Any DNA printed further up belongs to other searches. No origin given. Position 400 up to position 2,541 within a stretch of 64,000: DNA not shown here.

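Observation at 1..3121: Orphan SagB-type dehydrogenase in an operon with an AMMECR1-toroid fusion protein, and a third overlapping gene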

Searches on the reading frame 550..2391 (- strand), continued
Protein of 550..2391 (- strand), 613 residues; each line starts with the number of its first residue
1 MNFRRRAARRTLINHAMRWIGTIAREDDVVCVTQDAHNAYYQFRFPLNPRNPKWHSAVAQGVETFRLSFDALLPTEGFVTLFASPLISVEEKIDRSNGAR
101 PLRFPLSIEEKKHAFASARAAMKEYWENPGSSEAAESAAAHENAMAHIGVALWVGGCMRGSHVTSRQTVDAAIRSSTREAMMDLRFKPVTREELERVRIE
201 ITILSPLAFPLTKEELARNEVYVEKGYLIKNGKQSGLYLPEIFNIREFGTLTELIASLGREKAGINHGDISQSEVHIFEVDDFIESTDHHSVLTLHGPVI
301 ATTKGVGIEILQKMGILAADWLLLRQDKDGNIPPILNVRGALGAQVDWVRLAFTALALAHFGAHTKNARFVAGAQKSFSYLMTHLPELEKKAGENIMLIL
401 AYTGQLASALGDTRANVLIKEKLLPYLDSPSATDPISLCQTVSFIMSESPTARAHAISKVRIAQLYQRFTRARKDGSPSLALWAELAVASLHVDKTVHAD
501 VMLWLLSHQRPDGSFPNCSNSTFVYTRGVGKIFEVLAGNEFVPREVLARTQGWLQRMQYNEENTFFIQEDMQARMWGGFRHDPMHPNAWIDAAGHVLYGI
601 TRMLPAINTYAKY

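Call 48: find_homologous_proteins(query=L001:5819-7405:+, max_evalue=1e-10)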
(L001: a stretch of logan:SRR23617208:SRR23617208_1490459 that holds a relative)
Query L001:5819-7405:+ (529 aa): 92 proteins with E <= 1e-10 among 8000 candidates.
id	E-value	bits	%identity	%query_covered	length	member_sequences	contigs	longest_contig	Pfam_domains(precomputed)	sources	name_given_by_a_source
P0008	0.0e+0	1224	100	100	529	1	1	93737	PF02624.22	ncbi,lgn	-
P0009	1.1e-150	521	49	96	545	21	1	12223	PF02624.22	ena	-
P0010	1.7e-147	510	48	98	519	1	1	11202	PF02624.22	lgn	-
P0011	1.9e-145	504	48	95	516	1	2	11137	PF02624.22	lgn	-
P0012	8.4e-144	498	47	100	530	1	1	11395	PF02624.22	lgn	-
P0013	6.7e-142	492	48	96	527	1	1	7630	PF02624.22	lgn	-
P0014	3.9e-141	489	47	99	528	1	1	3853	PF02624.22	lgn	-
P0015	6.0e-140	485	47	98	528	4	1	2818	PF02624.22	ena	-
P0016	4.2e-139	483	46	98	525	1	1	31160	PF02624.22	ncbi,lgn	-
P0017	8.6e-138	478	50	91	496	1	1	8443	PF02624.22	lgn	-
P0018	6.7e-137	475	46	98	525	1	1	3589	PF02624.22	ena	-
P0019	1.4e-136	474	46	91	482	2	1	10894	PF02624.22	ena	-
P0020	2.7e-136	473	48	92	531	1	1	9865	PF02624.22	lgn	-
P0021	4.5e-136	473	44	99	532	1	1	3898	PF02624.22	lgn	-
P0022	4.1e-135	469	46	96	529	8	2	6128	PF02624.22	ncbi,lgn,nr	ncbi:YcaO-like family protein [Candidatus Woesebacteria bacterium]|nr:YcaO-like family protein [Cand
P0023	1.2e-134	468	46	96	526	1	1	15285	PF02624.22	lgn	-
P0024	2.4e-134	467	44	100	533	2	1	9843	PF02624.22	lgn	-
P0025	3.7e-134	466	47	91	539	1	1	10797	PF02624.22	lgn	-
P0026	6.7e-133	462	46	97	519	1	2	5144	PF02624.22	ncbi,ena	-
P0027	4.9e-131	456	44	95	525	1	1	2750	PF02624.22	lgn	-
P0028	5.8e-131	456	49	84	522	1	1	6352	PF02624.22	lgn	-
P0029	2.2e-130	454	47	93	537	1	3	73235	PF02624.22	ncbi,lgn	-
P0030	1.3e-129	451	44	100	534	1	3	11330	PF02624.22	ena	-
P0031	1.6e-129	451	46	93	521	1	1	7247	PF02624.22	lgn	-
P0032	4.8e-127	443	44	100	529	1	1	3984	PF02624.22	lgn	-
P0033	4.1e-126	440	43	99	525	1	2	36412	PF02624.22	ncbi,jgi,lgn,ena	-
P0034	8.4e-126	439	44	93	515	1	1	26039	PF02624.22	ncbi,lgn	-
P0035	1.9e-125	438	43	100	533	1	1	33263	PF02624.22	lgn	-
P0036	3.0e-124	434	44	97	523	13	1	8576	PF02624.22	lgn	-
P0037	3.6e-123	430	44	96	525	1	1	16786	PF02624.22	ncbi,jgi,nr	ncbi:hypothetical protein C4568_02700 [Candidatus Parcubacteria bacterium]|nr:MAG: hypothetical prot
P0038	8.8e-122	425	45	91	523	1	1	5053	PF02624.22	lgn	-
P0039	1.3e-121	425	42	99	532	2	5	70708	PF02624.22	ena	-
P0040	8.1e-120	419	42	100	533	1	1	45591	PF02624.22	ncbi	-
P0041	1.7e-119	418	42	96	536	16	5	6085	PF02624.22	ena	-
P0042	2.5e-117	411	41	100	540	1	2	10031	PF02624.22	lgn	-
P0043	3.9e-117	410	43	96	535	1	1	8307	PF02624.22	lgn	-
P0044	4.6e-117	410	47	84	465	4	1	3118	PF02624.22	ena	-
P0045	2.4e-116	407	42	97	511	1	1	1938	PF02624.22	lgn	-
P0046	5.2e-116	406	46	84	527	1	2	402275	PF02624.22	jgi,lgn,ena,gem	-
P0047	3.3e-115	404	45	91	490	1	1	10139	PF02624.22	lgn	-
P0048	1.2e-114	402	44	91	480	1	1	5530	PF02624.22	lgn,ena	-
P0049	9.1e-113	396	44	85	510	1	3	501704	PF02624.22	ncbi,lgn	-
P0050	3.9e-111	390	39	97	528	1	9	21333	PF02624.22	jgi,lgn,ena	-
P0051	6.0e-111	390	40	96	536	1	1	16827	PF02624.22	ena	-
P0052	1.2e-110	389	43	95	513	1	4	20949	PF02624.22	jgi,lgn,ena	-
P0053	1.3e-110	389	42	91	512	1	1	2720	PF02624.22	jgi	jgi:ribosomal protein S12 methylthiotransferase accessory factor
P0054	2.2e-108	381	42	91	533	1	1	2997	PF02624.22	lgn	-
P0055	2.0e-107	378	43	84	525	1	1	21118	PF02624.22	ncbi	-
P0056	6.9e-107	376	42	84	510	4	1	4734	PF02624.22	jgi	jgi:ribosomal protein S12 methylthiotransferase accessory factor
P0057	6.3e-105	370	40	96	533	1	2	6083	PF02624.22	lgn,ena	-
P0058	7.9e-104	366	39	91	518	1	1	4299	PF02624.22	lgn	-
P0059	8.5e-103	363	37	96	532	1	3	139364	PF02624.22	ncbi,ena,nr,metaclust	ncbi:MAG: hypothetical protein UY63_C0007G0016 [Parcubacteria group bacterium GW2011_GWA2_51_10]|nr:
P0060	2.1e-101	358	41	97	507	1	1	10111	PF02624.22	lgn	-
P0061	5.3e-101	357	41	93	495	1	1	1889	PF02624.22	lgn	-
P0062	2.1e-98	348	40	83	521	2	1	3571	PF02624.22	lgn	-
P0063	2.3e-98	348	41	91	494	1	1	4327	PF02624.22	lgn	-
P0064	1.1e-94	336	38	96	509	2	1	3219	PF02624.22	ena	-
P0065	3.1e-94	335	38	89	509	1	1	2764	PF02624.22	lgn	-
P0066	1.4e-91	326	41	84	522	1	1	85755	PF02624.22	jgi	jgi:ribosomal protein S12 methylthiotransferase accessory factor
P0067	5.9e-91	324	38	91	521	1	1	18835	PF02624.22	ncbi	-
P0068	2.8e-89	318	40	83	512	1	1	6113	PF02624.22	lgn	-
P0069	1.8e-88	316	40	78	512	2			PF02624.22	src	-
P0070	2.1e-88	315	40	82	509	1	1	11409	PF02624.22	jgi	jgi:ribosomal protein S12 methylthiotransferase accessory factor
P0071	6.3e-88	314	37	83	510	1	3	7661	PF02624.22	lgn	-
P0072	1.5e-87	312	46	62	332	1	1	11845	PF02624.22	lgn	-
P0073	1.2e-86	309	39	81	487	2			PF02624.22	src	-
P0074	6.2e-86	307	38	86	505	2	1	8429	PF02624.22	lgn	-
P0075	9.4e-85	303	39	83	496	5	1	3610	PF02624.22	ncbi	ncbi:MAG: YcaO-like family protein [Patescibacteria group bacterium]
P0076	3.7e-84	301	38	78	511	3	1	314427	PF02624.22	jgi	jgi:ribosomal protein S12 methylthiotransferase accessory factor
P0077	4.7e-84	301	37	96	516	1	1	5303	PF02624.22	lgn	-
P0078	1.2e-83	300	37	91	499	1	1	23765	PF02624.22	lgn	-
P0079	1.8e-82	296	38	83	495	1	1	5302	PF02624.22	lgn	-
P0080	5.2e-82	294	36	97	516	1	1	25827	PF02624.22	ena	-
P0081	1.2e-81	293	37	84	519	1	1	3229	PF02624.22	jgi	jgi:ribosomal protein S12 methylthiotransferase accessory factor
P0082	4.1e-81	291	38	86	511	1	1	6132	PF02624.22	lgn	-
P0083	5.1e-81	291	36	82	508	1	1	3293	PF02624.22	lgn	-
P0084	2.2e-80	289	39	81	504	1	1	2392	PF02624.22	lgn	-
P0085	3.1e-79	285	35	89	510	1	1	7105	PF02624.22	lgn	-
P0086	5.0e-79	284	36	84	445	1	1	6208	PF02624.22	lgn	-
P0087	1.4e-78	283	38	81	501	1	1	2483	PF02624.22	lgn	-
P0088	3.4e-78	282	39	78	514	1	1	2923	PF02624.22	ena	-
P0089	6.5e-78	281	37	84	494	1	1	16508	PF02624.22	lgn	-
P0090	4.0e-77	278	37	81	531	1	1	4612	PF02624.22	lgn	-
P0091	5.7e-75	271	35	85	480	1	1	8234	PF02624.22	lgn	-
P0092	6.8e-74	267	38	83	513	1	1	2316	PF02624.22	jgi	jgi:ribosomal protein S12 methylthiotransferase accessory factor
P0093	7.7e-74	267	38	78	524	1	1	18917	PF02624.22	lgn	-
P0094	4.4e-73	265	34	83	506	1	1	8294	PF02624.22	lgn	-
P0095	3.0e-70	255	36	83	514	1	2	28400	PF02624.22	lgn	-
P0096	3.0e-63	232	34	93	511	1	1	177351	PF02624.22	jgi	jgi:ribosomal protein S12 methylthiotransferase accessory factor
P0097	4.1e-50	189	34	68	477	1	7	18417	PF02624.22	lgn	-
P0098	7.6e-45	172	30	78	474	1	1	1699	PF02624.22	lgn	-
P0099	7.3e-40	155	29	88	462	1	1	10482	PF02624.22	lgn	-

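Call 49: find_encoding_contigs(protein=P0009, flank=8000, max_places=1)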
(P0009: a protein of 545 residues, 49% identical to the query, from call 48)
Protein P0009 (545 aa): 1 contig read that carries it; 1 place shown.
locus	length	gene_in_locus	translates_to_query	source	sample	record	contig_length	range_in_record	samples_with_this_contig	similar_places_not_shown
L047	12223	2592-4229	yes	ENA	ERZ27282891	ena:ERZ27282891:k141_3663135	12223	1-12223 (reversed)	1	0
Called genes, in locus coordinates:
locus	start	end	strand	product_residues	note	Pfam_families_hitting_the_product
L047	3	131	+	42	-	?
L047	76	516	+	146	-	-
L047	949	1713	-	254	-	PF07719:TPR_2 (faint), PF13174:TPR_6 (faint), PF13181:TPR_8 (faint), PF13428:TPR_14 (faint), PF13432:TPR_16 (faint), PF14559:TPR_19 (faint)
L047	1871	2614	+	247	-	PF00881:Nitroreductase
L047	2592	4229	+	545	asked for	PF02624:YcaO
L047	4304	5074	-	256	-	-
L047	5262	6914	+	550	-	PF00156:Pribosyltran (weak), PF13570:Beta-prop_ACSF4, PF23414:Beta-prop_EML_2 (faint), PF01011:PQQ (faint), PF13360:PQQ_2, PF14435:SUKH-4 (faint), PF13570:Beta-prop_ACSF4, PF13360:PQQ_2, +1 more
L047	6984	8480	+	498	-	PF02624:YcaO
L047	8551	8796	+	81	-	-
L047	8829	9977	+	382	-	-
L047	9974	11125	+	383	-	-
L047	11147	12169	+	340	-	PF01041:DegT_DnrJ_EryC1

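Call 50: find_encoding_contigs(protein=P0016, flank=8000, max_places=1)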
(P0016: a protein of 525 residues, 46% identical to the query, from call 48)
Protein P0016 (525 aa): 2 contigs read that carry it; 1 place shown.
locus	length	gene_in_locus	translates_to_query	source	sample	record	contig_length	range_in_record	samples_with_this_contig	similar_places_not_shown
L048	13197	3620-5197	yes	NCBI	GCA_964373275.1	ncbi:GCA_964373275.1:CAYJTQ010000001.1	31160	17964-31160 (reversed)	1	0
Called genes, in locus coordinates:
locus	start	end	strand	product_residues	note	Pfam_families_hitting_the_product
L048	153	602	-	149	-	-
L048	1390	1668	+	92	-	-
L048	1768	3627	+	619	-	PF01871:AMMECR1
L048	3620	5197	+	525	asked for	PF02624:YcaO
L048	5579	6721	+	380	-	-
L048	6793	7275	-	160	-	-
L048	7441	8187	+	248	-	PF00881:Nitroreductase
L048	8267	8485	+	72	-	PF24113:DUF7387 (weak)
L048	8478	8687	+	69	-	PF07927:HicA_toxin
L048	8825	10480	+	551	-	PF20154:LNT_N, PF00795:CN_hydrolase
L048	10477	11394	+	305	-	PF13432:TPR_16 (faint), PF00515:TPR_1 (faint), PF07719:TPR_2 (faint), PF13414:TPR_11 (faint), PF13424:TPR_12 (faint), PF13181:TPR_8 (faint), PF13431:TPR_17 (faint), PF13174:TPR_6 (faint)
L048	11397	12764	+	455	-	-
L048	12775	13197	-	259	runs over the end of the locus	PF18912:DZR_2 (weak), PF00156:Pribosyltran (weak)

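Call 51: find_encoding_contigs(protein=P0049, flank=8000, max_places=1)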
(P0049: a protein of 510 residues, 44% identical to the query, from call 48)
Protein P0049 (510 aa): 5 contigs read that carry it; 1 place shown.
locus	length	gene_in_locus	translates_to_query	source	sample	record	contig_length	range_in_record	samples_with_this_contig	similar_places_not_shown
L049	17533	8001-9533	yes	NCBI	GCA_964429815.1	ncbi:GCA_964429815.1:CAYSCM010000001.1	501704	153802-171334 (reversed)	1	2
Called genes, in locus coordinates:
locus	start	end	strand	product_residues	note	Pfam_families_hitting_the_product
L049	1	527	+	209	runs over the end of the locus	-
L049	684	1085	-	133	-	-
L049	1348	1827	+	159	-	PF00588:SpoU_methylase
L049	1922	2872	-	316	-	-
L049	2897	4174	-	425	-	PF08245:Mur_ligase_M, PF02875:Mur_ligase_C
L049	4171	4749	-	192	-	PF01330:RuvA_N, PF00633:HHH (faint), PF14520:HHH_5, PF07499:RuvA_C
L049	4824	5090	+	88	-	PF01649:Ribosomal_S20p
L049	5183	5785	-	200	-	-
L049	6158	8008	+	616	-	PF01871:AMMECR1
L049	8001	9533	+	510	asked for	PF02624:YcaO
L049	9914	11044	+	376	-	-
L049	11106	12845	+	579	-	PF01565:FAD_binding_4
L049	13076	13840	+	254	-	PF13469:Sulfotransfer_3 (faint)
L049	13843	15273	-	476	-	-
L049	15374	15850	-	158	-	-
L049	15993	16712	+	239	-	PF07719:TPR_2 (faint), PF12895:ANAPC3 (faint), PF13371:TPR_9 (faint), PF13428:TPR_14 (faint), PF14559:TPR_19 (weak), PF00515:TPR_1 (faint), PF13432:TPR_16 (weak), PF14559:TPR_19 (weak), +5 more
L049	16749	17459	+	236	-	-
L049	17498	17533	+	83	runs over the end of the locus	-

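Call 55: search_solved_structures(query=A2, max_evalue=0.01, show_alignments=1)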
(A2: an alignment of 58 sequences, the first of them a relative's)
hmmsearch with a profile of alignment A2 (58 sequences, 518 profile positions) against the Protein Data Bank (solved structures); distinct sequences matched with E-value up to 0.01: 6.
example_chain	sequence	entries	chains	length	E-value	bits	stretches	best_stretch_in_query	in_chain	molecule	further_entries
7u58_A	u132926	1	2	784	1.1e-31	113.2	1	148-388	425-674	MusD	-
4bs9_A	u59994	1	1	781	4.9e-30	107.8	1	149-373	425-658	TRUD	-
6pe3_A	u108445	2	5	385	1.4e-29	106.3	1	205-477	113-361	Uncharacterized protein MJ1094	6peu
4v1t_A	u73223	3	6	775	1.2e-27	99.9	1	202-370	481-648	LYND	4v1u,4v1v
6ci7_A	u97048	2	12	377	2.3e-11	46.1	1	211-372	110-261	YcaO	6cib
6gos_D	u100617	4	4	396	4e-06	28.9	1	180-371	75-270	Microcin B17-processing protein McbD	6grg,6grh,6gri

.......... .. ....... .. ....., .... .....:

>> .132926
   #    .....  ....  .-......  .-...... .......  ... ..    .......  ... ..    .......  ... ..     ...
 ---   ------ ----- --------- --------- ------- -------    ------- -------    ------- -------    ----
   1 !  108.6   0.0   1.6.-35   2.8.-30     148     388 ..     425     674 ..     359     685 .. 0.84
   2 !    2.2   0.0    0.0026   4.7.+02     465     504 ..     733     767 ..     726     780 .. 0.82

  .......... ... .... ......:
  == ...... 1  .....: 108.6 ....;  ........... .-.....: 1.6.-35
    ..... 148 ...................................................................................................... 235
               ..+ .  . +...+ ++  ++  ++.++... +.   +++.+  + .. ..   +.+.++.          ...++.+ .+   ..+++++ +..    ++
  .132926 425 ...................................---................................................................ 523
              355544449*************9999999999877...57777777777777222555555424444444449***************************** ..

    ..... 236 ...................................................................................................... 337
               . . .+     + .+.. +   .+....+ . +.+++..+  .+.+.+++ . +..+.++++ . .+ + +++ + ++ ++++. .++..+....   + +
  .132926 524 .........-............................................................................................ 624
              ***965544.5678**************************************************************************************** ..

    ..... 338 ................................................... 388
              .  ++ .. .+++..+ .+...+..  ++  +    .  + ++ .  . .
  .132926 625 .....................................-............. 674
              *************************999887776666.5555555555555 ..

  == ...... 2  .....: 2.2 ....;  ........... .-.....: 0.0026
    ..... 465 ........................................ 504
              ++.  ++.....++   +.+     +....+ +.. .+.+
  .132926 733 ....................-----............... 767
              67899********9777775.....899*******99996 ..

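Call 64: predict_structure(alignment_id=A2)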
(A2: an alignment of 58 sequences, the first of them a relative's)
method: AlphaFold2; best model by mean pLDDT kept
length: 529 residues; sequences in the alignment: 58
mean_pLDDT: 91.9   pTM: 0.91
mean pLDDT of the five models: 91.9, 91.5, 91.5, 90.4, 90.2
residues with pLDDT >= 90: 422; 70-90: 77; 50-70: 16; < 50: 14
segments of 3 or more residues with pLDDT < 50: 1-4, 8-15
pLDDT, mean of each block of 10 residues (from residue 1): 47 49 82 78 91 95 90 80 87 96 97 92 95 92 86 94 98 98 98 98 94 96 98 97 98 95 96 98 98 98 98 97 97 95 93 93 96 96 85 90 91 93 97 76 92 96 98 98 98 95 95 93 95
secondary structure, 60 per line:
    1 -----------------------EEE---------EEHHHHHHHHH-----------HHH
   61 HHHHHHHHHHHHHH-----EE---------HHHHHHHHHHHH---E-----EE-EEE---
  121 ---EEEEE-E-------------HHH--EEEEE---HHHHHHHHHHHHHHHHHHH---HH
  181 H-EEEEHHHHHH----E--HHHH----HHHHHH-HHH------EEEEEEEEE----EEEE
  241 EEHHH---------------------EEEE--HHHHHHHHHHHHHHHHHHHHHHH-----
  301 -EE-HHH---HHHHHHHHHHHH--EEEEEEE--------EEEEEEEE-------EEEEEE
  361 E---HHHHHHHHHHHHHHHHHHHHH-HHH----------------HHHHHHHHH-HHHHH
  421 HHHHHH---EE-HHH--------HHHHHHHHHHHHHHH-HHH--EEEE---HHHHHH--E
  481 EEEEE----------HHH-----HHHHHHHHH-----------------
elements in order: E24-26 H38-46 H58-74 H91-102 E115-117 E124-128 E149-153 H157-175 E183-186 H187-192 H200-203 H208-213 E224-232 E237-242 E267-270 H273-295 H311-322 E325-331 E340-347 E355-361 H365-385 H406-414 H416-426 H444-458 E465-468 H472-477 E480-485 H504-512
